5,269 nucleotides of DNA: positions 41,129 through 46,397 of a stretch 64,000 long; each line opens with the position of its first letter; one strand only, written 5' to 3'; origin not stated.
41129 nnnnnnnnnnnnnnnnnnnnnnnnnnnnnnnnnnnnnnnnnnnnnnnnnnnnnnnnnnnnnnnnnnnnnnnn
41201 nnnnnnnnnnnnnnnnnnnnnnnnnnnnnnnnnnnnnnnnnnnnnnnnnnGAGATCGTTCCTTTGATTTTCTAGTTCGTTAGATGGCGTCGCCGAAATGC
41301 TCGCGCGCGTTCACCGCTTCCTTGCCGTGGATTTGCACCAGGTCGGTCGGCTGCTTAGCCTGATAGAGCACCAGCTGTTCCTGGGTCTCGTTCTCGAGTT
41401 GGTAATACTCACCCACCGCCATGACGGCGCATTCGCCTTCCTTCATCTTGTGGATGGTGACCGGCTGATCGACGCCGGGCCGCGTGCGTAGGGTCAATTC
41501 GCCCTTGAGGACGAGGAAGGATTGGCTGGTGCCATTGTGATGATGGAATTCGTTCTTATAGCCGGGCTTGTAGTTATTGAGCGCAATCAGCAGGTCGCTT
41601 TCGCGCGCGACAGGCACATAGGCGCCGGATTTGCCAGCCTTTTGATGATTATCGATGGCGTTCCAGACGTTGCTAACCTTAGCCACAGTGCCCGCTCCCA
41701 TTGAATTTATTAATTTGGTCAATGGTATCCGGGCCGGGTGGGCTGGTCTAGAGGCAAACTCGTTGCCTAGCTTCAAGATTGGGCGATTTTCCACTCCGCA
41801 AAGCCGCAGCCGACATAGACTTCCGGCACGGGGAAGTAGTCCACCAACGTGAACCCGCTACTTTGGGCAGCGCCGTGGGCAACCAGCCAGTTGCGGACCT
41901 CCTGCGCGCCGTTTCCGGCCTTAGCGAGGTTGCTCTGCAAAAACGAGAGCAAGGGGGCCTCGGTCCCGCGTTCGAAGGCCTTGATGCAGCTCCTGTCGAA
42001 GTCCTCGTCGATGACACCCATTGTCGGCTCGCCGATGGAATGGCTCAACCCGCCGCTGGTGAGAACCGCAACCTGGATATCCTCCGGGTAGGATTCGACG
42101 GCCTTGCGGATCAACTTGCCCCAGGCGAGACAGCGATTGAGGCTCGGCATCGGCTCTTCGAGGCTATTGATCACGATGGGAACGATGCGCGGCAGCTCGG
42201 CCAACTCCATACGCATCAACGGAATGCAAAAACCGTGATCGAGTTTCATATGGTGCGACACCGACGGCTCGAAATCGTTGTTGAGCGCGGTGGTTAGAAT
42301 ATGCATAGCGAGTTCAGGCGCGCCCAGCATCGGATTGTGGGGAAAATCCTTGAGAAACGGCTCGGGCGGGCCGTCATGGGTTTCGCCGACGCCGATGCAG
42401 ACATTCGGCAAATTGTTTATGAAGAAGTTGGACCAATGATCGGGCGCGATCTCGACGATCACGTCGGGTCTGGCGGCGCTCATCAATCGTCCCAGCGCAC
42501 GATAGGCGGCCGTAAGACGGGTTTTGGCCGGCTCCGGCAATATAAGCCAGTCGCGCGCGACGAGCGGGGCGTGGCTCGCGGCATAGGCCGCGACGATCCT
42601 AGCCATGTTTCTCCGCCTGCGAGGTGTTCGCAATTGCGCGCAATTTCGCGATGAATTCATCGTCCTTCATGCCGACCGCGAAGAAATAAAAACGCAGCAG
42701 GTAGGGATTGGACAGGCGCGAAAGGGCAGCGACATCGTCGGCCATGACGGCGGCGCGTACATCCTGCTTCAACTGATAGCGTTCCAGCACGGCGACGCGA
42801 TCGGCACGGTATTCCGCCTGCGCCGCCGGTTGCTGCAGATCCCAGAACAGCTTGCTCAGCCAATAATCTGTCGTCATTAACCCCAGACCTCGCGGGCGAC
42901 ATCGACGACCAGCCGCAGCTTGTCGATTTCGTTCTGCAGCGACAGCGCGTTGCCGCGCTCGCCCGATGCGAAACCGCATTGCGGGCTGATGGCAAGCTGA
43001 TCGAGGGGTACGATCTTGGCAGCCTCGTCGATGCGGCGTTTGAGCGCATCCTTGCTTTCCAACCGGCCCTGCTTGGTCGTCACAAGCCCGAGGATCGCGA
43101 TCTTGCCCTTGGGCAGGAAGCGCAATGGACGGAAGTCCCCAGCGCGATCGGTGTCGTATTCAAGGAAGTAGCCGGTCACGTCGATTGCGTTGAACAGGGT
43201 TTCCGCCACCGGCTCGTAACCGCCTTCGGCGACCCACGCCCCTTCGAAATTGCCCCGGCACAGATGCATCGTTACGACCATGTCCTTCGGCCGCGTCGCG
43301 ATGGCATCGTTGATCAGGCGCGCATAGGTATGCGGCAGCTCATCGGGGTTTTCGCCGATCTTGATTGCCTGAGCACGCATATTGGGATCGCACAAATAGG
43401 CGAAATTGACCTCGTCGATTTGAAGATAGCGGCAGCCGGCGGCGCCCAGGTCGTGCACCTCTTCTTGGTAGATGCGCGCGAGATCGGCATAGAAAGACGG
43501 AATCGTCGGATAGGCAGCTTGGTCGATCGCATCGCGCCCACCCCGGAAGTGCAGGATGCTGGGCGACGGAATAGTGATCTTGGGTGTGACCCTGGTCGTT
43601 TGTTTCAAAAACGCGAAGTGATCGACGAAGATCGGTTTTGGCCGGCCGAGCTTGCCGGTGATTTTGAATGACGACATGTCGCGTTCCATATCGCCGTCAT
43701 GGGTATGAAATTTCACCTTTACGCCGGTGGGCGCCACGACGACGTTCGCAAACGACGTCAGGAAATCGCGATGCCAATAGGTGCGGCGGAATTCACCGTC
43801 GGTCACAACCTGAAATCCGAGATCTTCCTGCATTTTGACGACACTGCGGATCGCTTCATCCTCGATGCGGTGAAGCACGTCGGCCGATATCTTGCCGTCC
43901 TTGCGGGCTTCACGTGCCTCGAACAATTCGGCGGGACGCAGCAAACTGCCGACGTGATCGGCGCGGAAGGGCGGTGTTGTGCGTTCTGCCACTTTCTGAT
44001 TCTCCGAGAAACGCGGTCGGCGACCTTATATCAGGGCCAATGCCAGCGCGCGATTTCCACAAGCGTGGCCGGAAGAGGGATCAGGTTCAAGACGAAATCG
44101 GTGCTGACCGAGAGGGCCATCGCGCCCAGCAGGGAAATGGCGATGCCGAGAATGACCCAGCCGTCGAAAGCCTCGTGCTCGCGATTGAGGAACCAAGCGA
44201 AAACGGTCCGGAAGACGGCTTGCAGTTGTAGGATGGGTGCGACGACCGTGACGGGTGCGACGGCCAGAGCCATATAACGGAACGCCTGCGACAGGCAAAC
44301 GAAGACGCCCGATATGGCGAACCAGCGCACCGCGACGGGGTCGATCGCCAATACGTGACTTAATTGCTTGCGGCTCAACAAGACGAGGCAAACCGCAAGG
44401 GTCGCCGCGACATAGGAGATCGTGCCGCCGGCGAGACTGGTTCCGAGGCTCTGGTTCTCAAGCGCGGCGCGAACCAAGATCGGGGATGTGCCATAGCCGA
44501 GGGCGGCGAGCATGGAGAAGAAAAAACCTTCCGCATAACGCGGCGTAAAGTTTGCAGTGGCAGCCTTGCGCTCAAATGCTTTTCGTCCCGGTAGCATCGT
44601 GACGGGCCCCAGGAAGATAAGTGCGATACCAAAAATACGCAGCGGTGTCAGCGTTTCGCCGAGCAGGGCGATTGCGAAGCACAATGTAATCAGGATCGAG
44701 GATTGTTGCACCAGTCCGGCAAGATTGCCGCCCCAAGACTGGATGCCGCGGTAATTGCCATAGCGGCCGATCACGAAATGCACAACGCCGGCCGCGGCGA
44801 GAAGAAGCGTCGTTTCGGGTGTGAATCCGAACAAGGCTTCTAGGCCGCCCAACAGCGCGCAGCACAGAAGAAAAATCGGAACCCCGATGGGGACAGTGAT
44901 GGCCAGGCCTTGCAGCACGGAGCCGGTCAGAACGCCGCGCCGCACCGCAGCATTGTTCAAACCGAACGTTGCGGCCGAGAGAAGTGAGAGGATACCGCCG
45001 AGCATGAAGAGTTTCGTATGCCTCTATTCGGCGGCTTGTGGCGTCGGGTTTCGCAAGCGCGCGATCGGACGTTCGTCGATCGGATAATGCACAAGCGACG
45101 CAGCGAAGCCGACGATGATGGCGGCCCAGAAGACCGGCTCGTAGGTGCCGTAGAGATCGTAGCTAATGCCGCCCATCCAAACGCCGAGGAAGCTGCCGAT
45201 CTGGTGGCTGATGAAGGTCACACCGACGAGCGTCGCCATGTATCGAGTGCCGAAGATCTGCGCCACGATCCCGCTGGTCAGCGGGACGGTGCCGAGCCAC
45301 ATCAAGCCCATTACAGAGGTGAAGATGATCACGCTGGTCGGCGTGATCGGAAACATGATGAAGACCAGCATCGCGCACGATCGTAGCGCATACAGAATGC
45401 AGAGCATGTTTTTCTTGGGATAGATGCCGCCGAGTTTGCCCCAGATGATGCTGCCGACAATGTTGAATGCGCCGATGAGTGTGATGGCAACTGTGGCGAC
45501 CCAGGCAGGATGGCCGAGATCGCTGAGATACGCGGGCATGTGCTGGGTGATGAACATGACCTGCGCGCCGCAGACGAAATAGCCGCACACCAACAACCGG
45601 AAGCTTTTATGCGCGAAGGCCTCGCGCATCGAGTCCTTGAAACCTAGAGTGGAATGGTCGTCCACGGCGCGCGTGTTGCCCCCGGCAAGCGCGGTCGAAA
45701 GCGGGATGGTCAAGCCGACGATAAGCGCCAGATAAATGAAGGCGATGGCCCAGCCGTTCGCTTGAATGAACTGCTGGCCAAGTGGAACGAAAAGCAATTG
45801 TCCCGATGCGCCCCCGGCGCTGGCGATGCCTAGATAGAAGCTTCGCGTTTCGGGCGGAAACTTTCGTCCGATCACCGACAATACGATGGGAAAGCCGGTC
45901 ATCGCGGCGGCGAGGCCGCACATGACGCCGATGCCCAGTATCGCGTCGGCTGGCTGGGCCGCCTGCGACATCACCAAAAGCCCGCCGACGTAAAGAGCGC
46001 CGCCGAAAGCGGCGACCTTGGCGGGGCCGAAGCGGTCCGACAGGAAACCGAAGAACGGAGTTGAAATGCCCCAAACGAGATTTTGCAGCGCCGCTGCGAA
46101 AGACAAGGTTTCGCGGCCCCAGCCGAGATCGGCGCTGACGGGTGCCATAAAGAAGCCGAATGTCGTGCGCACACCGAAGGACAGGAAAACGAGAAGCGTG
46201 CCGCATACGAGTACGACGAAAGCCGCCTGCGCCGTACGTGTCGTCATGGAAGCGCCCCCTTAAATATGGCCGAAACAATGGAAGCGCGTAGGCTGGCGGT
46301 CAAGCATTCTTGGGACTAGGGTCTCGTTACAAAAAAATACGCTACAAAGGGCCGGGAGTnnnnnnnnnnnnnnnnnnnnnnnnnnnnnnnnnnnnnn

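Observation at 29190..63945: Recurring cassette: a Rieske oxygenase joined to an FbpABC-type importer, three times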

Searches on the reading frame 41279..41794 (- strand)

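Call 3: search_protein_families(library=pfam, proteins=[window:41279-41794:-])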
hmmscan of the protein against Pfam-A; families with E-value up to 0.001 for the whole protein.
window:41279-41794:- (171 aa): 2 families
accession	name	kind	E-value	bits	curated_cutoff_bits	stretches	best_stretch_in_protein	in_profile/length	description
PF07883.17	Cupin_2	-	1.6e-06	28.2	27.2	1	74-143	4-66/70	Cupin domain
PF14667.12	Polysacc_synt_C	-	0.00072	20.1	28.7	0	70-143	20-95/111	Polysaccharide biosynthesis C-terminal domain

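Call 72: search_protein_families(library=ncbifam, proteins=[window:41279-41794:-], max_evalue=0.00001)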
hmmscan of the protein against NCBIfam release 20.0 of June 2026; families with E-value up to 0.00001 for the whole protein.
window:41279-41794:- (171 aa): 0 families

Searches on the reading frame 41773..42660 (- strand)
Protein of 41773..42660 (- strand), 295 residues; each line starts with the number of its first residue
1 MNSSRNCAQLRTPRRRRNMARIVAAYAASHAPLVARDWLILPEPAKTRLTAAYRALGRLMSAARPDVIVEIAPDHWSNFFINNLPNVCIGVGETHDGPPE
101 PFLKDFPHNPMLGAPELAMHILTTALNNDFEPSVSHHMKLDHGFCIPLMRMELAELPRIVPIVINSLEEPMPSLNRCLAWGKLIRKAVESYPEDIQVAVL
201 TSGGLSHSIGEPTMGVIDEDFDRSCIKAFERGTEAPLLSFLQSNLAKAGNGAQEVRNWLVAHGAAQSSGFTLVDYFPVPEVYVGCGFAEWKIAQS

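Call 6: search_protein_families(library=pfam, proteins=[window:41773-42660:-])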
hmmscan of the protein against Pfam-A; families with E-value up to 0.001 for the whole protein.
window:41773-42660:- (295 aa): 1 family
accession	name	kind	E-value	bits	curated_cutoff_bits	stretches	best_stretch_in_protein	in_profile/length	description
PF02900.23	LigB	-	1.1e-34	120.2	26.3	1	25-268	2-247/269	Catalytic LigB subunit of aromatic ring-opening dioxygenase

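Call 72: search_protein_families(library=ncbifam, proteins=[window:41773-42660:-], max_evalue=0.00001)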
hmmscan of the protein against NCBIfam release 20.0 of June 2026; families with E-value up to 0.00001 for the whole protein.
window:41773-42660:- (295 aa): 11 families
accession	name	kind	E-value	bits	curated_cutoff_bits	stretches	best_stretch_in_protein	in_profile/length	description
NF009901.0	PRK13364.1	subfamily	1.7e-42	145.5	290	1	19-269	1-254/279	class III extradiol dioxygenase family protein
NF009902.0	PRK13365.1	subfamily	5.5e-38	130.6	299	1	19-266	1-252/298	class III extradiol dioxygenase family protein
NF009903.0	PRK13366.1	subfamily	2.2e-36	125.6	317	1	19-267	1-253/284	class III extradiol dioxygenase subunit beta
NF009904.0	PRK13367.1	equivalog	5.3e-36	124.5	412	1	19-267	1-253/426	gallate dioxygenase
NF009912.0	PRK13372.1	equivalog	1.8e-33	116.2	837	1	14-266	143-399/443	protocatechuate 4,5-dioxygenase subunit alpha/beta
NF009913.0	PRK13373.1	equivalog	2e-31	109.5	462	1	19-207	1-192/344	putative dioxygenase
NF009910.0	PRK13370.1-4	equivalog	6.6e-29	101.1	291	1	23-213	3-185/312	3-carboxyethylcatechol 2,3-dioxygenase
NF009909.0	PRK13370.1-3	subfamily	4.1e-27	95.3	286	2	27-212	7-182/286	3-carboxyethylcatechol 2,3-dioxygenase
NF009908.0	PRK13370.1-2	equivalog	2.3e-24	86.4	467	1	59-220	37-192/314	3-carboxyethylcatechol 2,3-dioxygenase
NF009907.0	PRK13370.1-1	equivalog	7.5e-20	71.2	549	1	58-218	36-190/314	3-carboxyethylcatechol 2,3-dioxygenase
TIGR02298.1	HpaD_Fe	equivalog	4.2e-06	26.4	315.95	1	89-230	75-208/284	3,4-dihydroxyphenylacetate 2,3-dioxygenase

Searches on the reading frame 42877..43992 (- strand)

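Call 6: search_protein_families(library=pfam, proteins=[window:42877-43992:-])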
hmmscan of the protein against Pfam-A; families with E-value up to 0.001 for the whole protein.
window:42877-43992:- (371 aa): 1 family
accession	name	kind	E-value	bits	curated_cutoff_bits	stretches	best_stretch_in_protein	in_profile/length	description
PF01717.24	Meth_synt_2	-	3.2e-17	63.3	21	1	14-367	6-323/324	Cobalamin-independent synthase, Catalytic domain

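Call 72: search_protein_families(library=ncbifam, proteins=[window:42877-43992:-], max_evalue=0.00001)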
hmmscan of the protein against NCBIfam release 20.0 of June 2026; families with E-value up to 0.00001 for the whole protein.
window:42877-43992:- (371 aa): 7 families
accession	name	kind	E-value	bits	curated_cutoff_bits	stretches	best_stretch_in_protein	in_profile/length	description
NF005085.0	PRK06520.1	subfamily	3.4e-138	460.8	313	1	4-370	3-368/368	5-methyltetrahydropteroyltriglutamate--homocysteine S-methyltransferase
NF004875.0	PRK06233.1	equivalog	8e-93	311.2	576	1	3-370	4-372/373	vitamin B12 independent methionine synthase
NF003317.0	PRK04326.1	equivalog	3.8e-26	92.1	406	1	6-350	6-309/340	methionine synthase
NF006589.0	PRK09121.1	equivalog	5.7e-16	58.5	392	1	12-201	8-186/342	methionine synthase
NF003556.0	PRK05222.1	equivalog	7.8e-11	41.6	541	1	7-196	418-596/750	5-methyltetrahydropteroyltriglutamate--homocysteine S-methyltransferase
TIGR01371.1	met_syn_B12ind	equivalog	2.9e-10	39.8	929.95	1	7-195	424-601/754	5-methyltetrahydropteroyltriglutamate--homocysteine S-methyltransferase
NF002119.0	PRK00957.1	equivalog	2.4e-08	33.5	258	0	297-351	238-292/306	methionine synthase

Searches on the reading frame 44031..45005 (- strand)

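Call 6: search_protein_families(library=pfam, proteins=[window:44031-45005:-])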
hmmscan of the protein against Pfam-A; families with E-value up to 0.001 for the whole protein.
window:44031-45005:- (324 aa): 2 families
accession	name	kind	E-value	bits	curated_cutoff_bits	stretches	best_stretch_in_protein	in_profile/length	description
PF00892.27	EamA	-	4.8e-18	66.2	28.2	2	2-133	2-129/135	EamA-like transporter family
PF16913.11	PUNUT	-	0.00049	19.9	30.6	0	229-302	77-148/321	Purine nucleobase transmembrane transport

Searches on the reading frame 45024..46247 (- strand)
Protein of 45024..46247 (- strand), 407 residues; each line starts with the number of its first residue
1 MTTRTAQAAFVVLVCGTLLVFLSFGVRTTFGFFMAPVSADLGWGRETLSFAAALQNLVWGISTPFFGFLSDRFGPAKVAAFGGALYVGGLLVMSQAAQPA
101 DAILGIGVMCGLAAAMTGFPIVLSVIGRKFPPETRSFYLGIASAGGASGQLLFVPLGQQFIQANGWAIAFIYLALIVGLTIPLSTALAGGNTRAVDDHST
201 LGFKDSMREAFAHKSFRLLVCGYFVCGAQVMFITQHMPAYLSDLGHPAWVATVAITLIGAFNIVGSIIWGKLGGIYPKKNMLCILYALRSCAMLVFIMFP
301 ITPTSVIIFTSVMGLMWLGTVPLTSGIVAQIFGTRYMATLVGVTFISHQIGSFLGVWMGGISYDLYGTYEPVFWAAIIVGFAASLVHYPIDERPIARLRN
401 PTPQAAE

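Call 6: search_protein_families(library=pfam, proteins=[window:45024-46247:-])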
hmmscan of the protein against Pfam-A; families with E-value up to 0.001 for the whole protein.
window:45024-46247:- (407 aa): 2 families
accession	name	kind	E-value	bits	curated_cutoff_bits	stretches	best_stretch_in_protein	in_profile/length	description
PF07690.21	MFS_1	-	2.3e-35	122.6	33.4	1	18-355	3-346/347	Major Facilitator Superfamily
PF13347.12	MFS_2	-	9.7e-05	21.5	27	1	150-322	151-330/427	MFS/sugar transport protein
